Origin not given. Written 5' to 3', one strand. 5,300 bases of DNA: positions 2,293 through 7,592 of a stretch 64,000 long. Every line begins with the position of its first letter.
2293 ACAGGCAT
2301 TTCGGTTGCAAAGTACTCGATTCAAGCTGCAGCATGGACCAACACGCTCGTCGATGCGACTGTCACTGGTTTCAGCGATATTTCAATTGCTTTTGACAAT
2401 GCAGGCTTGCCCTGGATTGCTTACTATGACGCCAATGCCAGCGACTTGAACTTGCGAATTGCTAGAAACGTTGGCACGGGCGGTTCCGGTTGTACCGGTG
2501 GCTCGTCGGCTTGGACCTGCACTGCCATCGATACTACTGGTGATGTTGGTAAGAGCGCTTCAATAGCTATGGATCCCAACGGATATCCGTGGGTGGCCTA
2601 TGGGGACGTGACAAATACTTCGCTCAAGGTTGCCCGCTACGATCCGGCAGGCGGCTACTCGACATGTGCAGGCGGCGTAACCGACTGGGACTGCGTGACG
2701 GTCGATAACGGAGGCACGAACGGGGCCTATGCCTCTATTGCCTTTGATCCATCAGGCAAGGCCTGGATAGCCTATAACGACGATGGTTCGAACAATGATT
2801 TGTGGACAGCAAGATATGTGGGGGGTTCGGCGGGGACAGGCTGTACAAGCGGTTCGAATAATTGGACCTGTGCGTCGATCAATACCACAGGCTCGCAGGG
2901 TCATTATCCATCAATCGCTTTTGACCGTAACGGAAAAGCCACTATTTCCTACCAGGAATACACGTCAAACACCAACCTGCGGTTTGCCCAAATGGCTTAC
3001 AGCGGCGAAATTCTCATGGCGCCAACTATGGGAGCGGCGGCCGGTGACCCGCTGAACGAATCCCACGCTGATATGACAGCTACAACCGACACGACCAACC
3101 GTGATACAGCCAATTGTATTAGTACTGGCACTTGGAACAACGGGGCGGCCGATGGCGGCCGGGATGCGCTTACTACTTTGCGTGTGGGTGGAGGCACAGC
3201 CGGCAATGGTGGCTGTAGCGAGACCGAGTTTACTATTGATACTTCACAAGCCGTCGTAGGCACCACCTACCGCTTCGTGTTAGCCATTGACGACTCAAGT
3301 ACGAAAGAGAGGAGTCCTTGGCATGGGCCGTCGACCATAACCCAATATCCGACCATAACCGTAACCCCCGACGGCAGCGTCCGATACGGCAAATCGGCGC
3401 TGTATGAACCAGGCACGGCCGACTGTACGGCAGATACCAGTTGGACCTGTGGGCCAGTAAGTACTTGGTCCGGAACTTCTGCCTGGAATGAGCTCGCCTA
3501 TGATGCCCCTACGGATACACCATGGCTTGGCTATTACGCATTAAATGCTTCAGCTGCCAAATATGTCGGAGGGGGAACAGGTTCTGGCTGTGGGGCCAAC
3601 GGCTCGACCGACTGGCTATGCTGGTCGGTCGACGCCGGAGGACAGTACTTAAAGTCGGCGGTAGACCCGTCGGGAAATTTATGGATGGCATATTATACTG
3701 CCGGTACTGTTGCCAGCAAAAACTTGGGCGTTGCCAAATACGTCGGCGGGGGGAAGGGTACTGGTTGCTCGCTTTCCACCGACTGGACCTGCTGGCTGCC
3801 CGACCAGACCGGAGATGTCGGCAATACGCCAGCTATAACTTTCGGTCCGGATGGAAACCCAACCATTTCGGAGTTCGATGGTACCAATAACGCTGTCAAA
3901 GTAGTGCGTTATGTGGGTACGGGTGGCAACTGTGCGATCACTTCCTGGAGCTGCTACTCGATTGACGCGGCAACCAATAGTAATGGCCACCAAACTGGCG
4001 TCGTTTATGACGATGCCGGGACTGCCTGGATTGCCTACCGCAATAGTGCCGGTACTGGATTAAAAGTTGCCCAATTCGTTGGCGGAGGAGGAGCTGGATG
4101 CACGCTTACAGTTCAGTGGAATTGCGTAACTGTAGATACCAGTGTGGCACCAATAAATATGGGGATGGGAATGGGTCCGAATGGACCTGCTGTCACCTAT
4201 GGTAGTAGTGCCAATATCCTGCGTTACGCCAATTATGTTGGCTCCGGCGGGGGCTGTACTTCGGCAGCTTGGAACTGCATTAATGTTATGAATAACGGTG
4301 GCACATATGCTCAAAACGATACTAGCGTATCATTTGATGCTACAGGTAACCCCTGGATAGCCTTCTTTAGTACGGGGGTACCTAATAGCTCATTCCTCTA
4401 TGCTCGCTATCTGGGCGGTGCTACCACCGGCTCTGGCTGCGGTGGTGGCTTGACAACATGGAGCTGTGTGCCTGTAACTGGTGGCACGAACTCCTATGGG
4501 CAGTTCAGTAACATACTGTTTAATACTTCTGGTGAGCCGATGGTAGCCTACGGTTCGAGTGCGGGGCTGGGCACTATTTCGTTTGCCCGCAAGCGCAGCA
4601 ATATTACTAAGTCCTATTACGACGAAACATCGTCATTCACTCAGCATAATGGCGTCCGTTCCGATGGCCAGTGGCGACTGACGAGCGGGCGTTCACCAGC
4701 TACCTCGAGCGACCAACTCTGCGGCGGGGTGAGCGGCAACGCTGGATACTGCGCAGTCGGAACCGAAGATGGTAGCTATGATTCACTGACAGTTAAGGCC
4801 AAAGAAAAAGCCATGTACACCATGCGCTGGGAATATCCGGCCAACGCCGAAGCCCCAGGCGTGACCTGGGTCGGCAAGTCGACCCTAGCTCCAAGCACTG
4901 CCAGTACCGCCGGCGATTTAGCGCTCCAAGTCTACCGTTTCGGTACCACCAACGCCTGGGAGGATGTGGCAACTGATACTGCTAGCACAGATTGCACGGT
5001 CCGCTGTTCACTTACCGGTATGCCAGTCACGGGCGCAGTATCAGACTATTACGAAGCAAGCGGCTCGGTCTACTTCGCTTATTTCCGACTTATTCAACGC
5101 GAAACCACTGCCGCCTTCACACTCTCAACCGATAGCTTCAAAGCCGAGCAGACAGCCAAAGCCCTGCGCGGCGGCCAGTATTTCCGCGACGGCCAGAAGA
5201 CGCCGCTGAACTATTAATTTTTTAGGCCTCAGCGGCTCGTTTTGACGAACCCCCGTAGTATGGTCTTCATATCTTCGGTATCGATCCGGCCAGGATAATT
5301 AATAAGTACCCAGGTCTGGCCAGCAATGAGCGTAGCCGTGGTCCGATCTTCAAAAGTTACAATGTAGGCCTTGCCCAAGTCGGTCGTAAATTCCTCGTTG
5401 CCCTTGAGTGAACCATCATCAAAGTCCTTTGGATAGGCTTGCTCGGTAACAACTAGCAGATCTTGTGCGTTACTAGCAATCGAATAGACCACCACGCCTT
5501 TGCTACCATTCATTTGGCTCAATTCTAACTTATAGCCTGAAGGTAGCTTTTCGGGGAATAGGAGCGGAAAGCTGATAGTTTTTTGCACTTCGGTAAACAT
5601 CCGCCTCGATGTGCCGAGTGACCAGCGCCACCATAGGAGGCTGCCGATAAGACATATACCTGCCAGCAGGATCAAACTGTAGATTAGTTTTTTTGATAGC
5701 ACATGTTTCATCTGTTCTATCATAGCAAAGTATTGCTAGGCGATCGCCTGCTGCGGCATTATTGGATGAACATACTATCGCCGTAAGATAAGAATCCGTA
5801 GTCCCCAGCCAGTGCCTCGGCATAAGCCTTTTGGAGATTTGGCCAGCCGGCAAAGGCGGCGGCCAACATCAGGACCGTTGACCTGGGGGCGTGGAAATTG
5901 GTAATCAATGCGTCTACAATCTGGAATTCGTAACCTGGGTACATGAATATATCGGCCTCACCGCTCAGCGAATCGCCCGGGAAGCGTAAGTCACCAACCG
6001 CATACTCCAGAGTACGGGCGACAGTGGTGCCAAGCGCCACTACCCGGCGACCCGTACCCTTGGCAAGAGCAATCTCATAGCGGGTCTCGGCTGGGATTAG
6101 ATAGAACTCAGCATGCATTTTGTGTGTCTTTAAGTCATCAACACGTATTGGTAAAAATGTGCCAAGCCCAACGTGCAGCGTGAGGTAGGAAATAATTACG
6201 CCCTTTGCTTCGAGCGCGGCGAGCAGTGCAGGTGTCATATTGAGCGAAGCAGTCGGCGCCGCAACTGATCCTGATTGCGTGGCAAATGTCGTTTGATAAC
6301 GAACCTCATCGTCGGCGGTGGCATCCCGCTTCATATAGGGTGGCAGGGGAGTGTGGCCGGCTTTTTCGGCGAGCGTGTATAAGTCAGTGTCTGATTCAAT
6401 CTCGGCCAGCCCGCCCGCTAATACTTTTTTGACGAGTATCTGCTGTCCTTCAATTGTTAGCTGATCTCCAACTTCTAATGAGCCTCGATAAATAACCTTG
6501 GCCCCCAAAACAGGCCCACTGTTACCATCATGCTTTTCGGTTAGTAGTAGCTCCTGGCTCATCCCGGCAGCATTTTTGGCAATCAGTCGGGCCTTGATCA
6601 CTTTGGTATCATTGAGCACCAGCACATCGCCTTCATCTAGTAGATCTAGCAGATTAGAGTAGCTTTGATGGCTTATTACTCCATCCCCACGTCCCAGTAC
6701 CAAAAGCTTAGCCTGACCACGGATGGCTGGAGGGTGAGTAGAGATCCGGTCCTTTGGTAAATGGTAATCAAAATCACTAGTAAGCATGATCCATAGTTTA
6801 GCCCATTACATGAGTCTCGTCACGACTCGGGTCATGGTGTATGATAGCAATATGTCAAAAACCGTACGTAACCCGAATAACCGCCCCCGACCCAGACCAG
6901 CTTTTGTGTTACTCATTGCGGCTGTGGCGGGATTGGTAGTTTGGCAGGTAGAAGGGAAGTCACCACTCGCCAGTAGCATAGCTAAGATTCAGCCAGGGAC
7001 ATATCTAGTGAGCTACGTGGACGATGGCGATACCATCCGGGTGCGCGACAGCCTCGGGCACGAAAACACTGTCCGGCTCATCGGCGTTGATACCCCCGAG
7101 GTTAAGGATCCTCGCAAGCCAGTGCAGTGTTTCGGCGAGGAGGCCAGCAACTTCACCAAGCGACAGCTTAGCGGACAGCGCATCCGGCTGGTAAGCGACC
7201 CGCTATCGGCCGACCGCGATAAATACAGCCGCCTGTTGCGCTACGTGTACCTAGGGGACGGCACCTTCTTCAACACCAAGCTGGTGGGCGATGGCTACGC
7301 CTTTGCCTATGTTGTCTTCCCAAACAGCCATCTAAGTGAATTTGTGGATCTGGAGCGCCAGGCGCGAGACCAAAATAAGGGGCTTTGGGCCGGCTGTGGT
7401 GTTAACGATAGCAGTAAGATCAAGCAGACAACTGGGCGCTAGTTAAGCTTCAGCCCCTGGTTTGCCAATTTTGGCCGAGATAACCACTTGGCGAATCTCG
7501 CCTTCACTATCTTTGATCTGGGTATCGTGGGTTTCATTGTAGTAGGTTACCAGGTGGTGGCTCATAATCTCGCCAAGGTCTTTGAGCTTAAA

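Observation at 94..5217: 1707-aa surface protein made of ≥11 tandem Cys-pair/beta-propeller-blade repeats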

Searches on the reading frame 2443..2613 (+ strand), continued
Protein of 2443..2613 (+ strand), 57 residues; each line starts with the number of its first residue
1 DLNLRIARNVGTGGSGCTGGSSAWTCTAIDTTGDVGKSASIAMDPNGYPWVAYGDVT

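Call 65: search_protein_families(library=pfam, proteins=[P0076, P0085, P0108], max_evalue=0.0001)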
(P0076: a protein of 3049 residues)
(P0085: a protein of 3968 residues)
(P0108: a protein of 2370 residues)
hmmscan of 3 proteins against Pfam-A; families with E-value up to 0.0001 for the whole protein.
P0076 (3049 aa): 10 families
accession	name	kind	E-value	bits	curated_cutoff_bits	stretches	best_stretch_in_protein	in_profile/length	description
PF18911.6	PKD_4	-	1.2e-48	163.5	27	3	751-816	18-82/85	PKD domain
PF25023.1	TEN_YD-shell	-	2.5e-34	118.9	50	2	2354-2703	511-867/909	Teneurin YD-shell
PF05593.20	RHS_repeat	-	2.3e-29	101.6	22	1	2149-2183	2-36/38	RHS Repeat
PF00801.26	PKD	-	2.4e-27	95.2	23.5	3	747-812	11-76/80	PKD domain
PF07591.16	PT-HINT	-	7.5e-22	78.5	27.7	1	2826-2956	4-137/137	Pretoxin HINT domain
PF25020.1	TTR_TEN1-4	-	1.9e-19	69.8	27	1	954-1037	3-86/86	Teneurin TTR-like domain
PF25021.1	TEN_NHL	-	2.4e-12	47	27.1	1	1473-1670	115-302/357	Teneurin NHL domain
PF22352.2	K319L-like_PKD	-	2.2e-09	37.6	27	0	840-905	16-84/84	K319L-like, PKD domain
PF05203.21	Hom_end_hint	-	1.4e-08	35.5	32.1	1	2818-2849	2-33/228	Hom_end-associated Hint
PF13620.12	CarboxypepD_reg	-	2e-08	34.9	32.3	1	960-1034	2-78/82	Carboxypeptidase regulatory-like domain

P0085 (3968 aa): 10 families
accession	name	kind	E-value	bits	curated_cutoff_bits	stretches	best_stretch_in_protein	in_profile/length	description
PF18911.6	PKD_4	-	5.2e-211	683.8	27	16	596-676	1-83/85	PKD domain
PF00801.26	PKD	-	1.8e-130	425.6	23.5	13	607-673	14-76/80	PKD domain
PF25023.1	TEN_YD-shell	-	1.8e-33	116.2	50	2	3483-3796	576-897/909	Teneurin YD-shell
PF22352.2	K319L-like_PKD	-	1.3e-27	96.1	27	0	1935-2001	13-84/84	K319L-like, PKD domain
PF25020.1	TTR_TEN1-4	-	1.3e-22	80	27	1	2048-2131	2-85/86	Teneurin TTR-like domain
PF05593.20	RHS_repeat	-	1.1e-12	48.4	22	1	2958-2993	1-37/38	RHS Repeat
PF16403.11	Bact_surface_Ig-like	-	2.3e-11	44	27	0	1802-1830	43-71/71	Bacterial surface protein, Ig-like domain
PF14347.11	DUF4399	-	1.5e-07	32.1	28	0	1621-1655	51-88/91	Domain of unknown function (DUF4399)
PF07495.19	Y_Y_Y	-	1.2e-06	28.8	26.6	0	1072-1124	12-62/65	Y_Y_Y domain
PF25021.1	TEN_NHL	-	4.7e-05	23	27.1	0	2596-2633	147-184/357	Teneurin NHL domain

P0108 (2370 aa): 0 families

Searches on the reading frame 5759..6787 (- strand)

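Call 39: search_protein_families(library=pfam, proteins=[window:5759-6787:-], max_evalue=0.001)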
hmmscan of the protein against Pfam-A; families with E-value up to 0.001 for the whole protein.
window:5759-6787:- (342 aa): 1 family
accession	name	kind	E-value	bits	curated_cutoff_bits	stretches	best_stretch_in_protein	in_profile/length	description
PF02547.20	Queuosine_synth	-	7.7e-107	357.6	25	1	3-341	1-322/322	Queuosine biosynthesis protein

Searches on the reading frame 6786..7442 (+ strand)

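Call 39: search_protein_families(library=pfam, proteins=[window:6786-7442:+], max_evalue=0.001)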
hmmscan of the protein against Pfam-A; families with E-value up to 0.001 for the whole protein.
window:6786-7442:+ (218 aa): 1 family
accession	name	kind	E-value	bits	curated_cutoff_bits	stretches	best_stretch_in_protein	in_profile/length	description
PF00565.23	SNase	-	4.7e-24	85.3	21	1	95-202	1-106/107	Staphylococcal nuclease homologue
